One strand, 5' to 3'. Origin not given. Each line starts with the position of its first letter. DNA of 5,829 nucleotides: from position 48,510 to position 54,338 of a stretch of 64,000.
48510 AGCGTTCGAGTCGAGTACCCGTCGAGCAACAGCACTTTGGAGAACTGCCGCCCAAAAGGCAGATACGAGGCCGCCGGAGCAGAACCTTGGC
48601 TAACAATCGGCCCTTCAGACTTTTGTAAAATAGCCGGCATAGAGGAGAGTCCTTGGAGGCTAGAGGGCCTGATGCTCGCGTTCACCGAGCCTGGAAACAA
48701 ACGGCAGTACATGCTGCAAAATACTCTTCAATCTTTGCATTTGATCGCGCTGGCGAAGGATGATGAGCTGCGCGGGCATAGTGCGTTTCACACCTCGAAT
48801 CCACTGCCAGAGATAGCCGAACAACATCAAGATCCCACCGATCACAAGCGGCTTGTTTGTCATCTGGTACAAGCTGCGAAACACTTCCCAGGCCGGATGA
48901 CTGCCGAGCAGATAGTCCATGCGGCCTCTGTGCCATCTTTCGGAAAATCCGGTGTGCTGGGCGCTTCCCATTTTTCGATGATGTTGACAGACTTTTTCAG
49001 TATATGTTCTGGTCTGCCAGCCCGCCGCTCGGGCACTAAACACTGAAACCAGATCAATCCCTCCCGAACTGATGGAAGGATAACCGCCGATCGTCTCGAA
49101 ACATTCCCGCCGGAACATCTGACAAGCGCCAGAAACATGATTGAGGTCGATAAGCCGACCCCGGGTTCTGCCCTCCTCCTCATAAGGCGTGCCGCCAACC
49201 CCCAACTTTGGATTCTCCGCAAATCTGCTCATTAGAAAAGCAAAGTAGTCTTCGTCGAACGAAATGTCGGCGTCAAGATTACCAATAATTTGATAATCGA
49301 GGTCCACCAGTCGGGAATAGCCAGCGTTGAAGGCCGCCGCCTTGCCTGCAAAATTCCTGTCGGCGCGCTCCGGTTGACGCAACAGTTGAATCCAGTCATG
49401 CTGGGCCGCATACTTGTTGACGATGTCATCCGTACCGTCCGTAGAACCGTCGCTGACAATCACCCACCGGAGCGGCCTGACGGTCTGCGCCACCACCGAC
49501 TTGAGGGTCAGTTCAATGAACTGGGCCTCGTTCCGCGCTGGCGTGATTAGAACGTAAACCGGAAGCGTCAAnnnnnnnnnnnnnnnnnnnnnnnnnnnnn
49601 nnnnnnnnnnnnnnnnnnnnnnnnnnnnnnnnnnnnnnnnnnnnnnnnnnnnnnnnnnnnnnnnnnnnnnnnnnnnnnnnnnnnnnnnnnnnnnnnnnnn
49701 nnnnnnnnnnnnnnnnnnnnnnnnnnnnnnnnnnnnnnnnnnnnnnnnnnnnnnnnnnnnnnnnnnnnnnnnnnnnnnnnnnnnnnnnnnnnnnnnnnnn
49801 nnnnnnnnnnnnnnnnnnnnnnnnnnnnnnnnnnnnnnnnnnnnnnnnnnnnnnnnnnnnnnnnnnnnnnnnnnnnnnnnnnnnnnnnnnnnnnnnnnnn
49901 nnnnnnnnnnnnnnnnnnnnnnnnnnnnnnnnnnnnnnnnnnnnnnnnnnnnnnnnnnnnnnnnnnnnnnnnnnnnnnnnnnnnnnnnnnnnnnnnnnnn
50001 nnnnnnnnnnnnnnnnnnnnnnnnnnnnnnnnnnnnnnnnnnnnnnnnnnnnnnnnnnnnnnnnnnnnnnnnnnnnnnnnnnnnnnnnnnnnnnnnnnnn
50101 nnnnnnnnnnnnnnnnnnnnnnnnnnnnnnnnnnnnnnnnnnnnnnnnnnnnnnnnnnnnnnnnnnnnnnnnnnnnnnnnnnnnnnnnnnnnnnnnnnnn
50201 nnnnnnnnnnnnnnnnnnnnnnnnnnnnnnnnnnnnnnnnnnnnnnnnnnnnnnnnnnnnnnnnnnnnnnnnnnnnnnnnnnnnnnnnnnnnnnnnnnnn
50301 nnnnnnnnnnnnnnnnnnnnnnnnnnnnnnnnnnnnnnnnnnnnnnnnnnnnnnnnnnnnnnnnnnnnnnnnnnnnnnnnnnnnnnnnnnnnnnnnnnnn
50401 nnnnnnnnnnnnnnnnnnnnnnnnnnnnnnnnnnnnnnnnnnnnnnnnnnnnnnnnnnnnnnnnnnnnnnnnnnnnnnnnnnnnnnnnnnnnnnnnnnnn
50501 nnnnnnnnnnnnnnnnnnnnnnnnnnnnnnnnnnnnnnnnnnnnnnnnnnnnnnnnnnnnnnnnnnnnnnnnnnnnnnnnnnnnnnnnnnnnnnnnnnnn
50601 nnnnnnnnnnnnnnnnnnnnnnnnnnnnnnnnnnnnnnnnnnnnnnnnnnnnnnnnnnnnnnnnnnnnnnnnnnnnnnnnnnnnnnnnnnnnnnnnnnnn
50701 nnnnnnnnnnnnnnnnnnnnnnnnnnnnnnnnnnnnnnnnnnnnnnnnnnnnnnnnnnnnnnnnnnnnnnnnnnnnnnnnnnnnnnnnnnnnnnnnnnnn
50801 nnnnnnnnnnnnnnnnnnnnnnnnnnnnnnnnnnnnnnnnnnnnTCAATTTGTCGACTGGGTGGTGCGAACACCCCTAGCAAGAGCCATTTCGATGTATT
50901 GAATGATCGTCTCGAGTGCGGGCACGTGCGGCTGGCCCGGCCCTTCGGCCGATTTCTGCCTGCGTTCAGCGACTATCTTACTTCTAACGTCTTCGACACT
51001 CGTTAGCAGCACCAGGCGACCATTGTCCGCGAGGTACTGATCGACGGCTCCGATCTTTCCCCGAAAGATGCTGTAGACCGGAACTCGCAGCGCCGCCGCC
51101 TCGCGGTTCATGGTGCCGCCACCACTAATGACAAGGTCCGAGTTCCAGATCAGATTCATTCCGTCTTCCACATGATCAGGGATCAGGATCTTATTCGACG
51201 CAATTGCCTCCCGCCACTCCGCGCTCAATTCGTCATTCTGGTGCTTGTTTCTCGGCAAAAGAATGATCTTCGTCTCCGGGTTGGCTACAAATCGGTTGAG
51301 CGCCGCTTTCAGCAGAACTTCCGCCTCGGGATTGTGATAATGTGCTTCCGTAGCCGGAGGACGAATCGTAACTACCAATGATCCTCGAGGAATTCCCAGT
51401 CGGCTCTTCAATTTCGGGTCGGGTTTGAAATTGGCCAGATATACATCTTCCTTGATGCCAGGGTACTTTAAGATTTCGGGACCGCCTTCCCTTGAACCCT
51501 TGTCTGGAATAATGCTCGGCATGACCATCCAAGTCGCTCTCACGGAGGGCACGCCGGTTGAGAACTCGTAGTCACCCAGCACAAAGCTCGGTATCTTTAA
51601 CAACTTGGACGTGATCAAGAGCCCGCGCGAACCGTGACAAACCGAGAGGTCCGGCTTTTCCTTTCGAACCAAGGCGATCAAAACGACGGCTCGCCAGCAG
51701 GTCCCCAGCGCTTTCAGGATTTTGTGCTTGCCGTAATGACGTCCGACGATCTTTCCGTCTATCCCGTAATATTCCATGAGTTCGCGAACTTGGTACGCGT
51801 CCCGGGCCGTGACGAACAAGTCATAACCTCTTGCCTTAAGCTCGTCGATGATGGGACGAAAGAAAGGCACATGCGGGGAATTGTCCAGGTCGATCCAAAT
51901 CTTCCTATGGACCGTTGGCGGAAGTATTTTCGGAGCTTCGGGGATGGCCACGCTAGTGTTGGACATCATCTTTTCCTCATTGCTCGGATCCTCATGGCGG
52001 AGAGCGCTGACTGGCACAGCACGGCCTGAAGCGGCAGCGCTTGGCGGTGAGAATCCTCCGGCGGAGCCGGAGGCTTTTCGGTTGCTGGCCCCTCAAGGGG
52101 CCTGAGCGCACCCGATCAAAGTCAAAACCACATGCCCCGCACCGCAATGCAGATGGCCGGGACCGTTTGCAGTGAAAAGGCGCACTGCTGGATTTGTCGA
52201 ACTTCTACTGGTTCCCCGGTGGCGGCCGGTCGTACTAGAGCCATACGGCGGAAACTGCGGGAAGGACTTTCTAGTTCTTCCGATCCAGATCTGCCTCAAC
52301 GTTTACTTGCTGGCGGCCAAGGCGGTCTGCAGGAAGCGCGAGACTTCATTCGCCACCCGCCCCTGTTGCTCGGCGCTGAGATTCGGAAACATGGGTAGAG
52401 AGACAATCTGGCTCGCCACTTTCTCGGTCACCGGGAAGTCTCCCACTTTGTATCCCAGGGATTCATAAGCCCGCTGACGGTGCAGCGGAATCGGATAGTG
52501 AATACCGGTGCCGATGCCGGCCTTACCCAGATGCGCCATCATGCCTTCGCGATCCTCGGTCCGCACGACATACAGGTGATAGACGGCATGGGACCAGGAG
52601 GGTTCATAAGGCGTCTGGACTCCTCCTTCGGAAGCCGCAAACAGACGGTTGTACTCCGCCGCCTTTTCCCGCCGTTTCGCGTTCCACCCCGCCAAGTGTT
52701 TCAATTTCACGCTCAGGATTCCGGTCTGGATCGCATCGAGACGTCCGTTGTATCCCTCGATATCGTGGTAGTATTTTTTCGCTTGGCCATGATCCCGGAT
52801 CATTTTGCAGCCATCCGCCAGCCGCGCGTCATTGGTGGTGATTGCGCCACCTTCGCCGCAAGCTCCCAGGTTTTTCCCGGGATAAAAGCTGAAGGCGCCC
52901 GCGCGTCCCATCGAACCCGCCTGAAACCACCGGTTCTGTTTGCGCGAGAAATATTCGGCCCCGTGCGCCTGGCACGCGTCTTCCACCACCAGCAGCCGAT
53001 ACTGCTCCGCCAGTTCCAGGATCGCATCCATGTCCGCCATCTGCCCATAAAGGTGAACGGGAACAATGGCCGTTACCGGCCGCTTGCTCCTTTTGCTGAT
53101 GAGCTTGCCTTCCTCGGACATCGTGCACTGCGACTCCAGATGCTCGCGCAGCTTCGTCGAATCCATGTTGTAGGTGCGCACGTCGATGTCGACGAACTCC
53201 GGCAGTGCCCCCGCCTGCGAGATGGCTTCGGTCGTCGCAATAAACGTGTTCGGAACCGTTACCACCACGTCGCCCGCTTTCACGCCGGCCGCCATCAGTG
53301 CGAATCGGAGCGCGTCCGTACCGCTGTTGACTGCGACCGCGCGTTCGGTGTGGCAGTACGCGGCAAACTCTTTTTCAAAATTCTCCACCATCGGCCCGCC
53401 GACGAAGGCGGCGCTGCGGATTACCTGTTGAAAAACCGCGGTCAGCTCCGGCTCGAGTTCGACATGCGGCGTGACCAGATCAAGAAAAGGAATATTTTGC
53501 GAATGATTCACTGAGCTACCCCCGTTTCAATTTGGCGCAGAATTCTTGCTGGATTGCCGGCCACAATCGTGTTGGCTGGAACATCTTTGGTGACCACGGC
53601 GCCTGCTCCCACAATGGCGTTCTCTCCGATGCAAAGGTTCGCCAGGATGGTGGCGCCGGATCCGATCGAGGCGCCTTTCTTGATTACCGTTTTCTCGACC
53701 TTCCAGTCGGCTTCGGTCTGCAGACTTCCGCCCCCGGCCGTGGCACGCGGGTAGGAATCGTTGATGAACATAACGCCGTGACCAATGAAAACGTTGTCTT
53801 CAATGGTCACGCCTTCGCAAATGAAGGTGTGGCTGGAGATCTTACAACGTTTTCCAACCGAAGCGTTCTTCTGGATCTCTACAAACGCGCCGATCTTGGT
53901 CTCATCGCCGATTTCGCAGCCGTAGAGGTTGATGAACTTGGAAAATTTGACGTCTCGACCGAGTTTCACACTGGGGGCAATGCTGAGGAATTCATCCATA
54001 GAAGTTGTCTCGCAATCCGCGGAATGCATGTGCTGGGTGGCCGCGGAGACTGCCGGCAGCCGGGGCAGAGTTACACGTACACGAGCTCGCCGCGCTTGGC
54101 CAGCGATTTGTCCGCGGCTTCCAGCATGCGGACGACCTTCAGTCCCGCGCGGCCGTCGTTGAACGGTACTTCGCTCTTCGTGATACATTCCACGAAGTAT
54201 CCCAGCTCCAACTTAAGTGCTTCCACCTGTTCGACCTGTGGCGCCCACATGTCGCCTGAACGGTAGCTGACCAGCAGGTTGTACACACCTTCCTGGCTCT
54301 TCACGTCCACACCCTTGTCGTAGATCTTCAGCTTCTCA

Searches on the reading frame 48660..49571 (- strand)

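Call 52: search_protein_families(library=pfam, proteins=[window:48660-49571:-], max_evalue=0.00001)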
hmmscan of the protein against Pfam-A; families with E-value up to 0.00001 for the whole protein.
window:48660-49571:- (303 aa): 2 families
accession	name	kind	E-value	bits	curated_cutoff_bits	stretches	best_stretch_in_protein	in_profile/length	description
PF00535.33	Glycos_transf_2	-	2.7e-20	73.4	23.3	1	8-136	2-122/168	Glycosyl transferase family 2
PF13641.12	Glyco_tranf_2_3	-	2.1e-09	38.2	27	0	6-130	3-123/230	Glycosyltransferase like family 2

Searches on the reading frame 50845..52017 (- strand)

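Call 52: search_protein_families(library=pfam, proteins=[window:50845-52017:-], max_evalue=0.00001)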
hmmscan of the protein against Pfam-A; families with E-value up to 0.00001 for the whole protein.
window:50845-52017:- (390 aa): 1 family
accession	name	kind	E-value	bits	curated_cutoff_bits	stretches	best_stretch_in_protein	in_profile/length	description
PF04007.18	DUF354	-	8.1e-39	134.1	22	1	39-351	2-322/349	Protein of unknown function (DUF354)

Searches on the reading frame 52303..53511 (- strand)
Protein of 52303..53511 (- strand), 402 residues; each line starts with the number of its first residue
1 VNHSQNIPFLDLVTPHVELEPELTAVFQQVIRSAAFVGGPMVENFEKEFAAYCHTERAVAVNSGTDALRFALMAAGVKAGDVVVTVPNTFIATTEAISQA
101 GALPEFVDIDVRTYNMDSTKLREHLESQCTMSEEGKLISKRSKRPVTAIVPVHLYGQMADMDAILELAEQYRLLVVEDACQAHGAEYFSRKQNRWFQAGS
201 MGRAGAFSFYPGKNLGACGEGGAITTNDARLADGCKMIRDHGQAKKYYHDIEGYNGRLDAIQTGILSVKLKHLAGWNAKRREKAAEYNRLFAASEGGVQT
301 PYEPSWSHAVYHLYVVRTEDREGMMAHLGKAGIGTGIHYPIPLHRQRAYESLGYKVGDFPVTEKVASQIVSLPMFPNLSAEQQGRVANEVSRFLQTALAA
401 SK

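Call 12: search_protein_families(library=ncbifam, proteins=[window:52303-53511:-], max_evalue=0.00001)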
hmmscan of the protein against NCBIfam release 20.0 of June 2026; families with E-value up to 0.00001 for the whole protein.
window:52303-53511:- (402 aa): 7 families
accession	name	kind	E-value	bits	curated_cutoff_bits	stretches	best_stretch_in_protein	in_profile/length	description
TIGR03588.1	PseC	equivalog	3.1e-78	263.3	423.5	1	25-393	15-379/380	UDP-4-amino-4,6-dideoxy-N-acetyl-beta-L-altrosamine transaminase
TIGR04181.1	NHT_00031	hypoth_equivalog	5.2e-71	239.4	420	1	37-373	25-357/359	LegC family aminotransferase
NF008687.0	PRK11706.1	equivalog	3.5e-55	187.3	375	1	26-394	16-374/375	dTDP-4-amino-4,6-dideoxygalactose transaminase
NF008658.2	PRK11658.1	equivalog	2.3e-54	184.5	631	1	9-393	4-376/379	UDP-4-amino-4-deoxy-L-arabinose aminotransferase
TIGR02379.1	ECA_wecE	subfamily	7.9e-43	146.6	434.85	1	23-393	14-374/376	dTDP-4-amino-4,6-dideoxy-D-glucose transaminase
NF011936.0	PRK15407.1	equivalog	3.3e-40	138.1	423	2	37-243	62-252/440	lipopolysaccharide biosynthesis protein RfbH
TIGR04427.1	PLP_DesI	equivalog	8.3e-34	117.3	650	1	38-389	50-378/390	dTDP-4-dehydro-6-deoxyglucose aminotransferase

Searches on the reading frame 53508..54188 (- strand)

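Call 12: search_protein_families(library=ncbifam, proteins=[window:53508-54188:-], max_evalue=0.00001)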
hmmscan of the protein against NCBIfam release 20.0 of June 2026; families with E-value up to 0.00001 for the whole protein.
window:53508-54188:- (226 aa): 42 families (the best 25 are shown)
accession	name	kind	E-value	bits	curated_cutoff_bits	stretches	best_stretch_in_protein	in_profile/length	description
TIGR03570.1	NeuD_NnaD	subfamily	5.2e-23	81.7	160.8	2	167-215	154-202/202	NeuD/PglB/VioB family sugar acetyltransferase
NF041874.1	EPS_EpsC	equivalog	2.1e-17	63.4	150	1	103-219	62-166/168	serine O-acetyltransferase EpsC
TIGR03308.1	phn_thr-fam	hypoth_equivalog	2.3e-17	63.5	201.65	1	73-219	19-161/204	phosphonate metabolim protein, transferase hexapeptide repeat family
NF007076.0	PRK09527.1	equivalog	5.1e-16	58.7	347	1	169-221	134-186/203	galactoside O-acetyltransferase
NF007499.0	PRK10092.1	equivalog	9.7e-16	58.1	314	1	169-219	132-182/183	maltose O-acetyltransferase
NF010933.0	PRK14353.1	equivalog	1.8e-15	56.5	505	1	64-212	277-426/453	bifunctional UDP-N-acetylglucosamine diphosphorylase/glucosamine-1-phosphate N-acetyltransferase GlmU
TIGR01853.1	lipid_A_lpxD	equivalog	9.4e-15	54.4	242.5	1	52-181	83-211/325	UDP-3-O-(3-hydroxymyristoyl)glucosamine N-acyltransferase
NF007240.0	PRK09677.1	equivalog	1e-14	54.5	243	1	163-221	127-185/192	putative lipopolysaccharide biosynthesis O-acetyl transferase WbbJ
NF050158.1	CarbAnhydGPos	equivalog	1.7e-14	53.9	250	1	166-221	87-144/172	gamma carbonic anhydrase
TIGR03532.1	DapD_Ac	equivalog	1.8e-14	53.9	231.75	1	168-222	162-216/231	2,3,4,5-tetrahydropyridine-2,6-dicarboxylate N-acetyltransferase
NF010932.0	PRK14352.1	equivalog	2.9e-14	52.6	611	1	90-210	342-445/488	bifunctional UDP-N-acetylglucosamine diphosphorylase/glucosamine-1-phosphate N-acetyltransferase GlmU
TIGR01172.1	cysE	equivalog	3.2e-14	53.3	210.65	1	98-215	57-162/162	serine O-acetyltransferase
NF058585.1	HptprglPActTf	PfamEq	5.4e-14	52.1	300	1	162-221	102-161/172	heptaprenylglyceryl phosphate O-acetyltransferase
NF002060.0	PRK00892.1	subfamily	5.7e-14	52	207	1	49-140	87-181/345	UDP-3-O-(3-hydroxymyristoyl)glucosamine N-acyltransferase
TIGR01173.1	glmU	equivalog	6.1e-14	51.7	366.85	1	90-211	332-436/452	bifunctional UDP-N-acetylglucosamine diphosphorylase/glucosamine-1-phosphate N-acetyltransferase GlmU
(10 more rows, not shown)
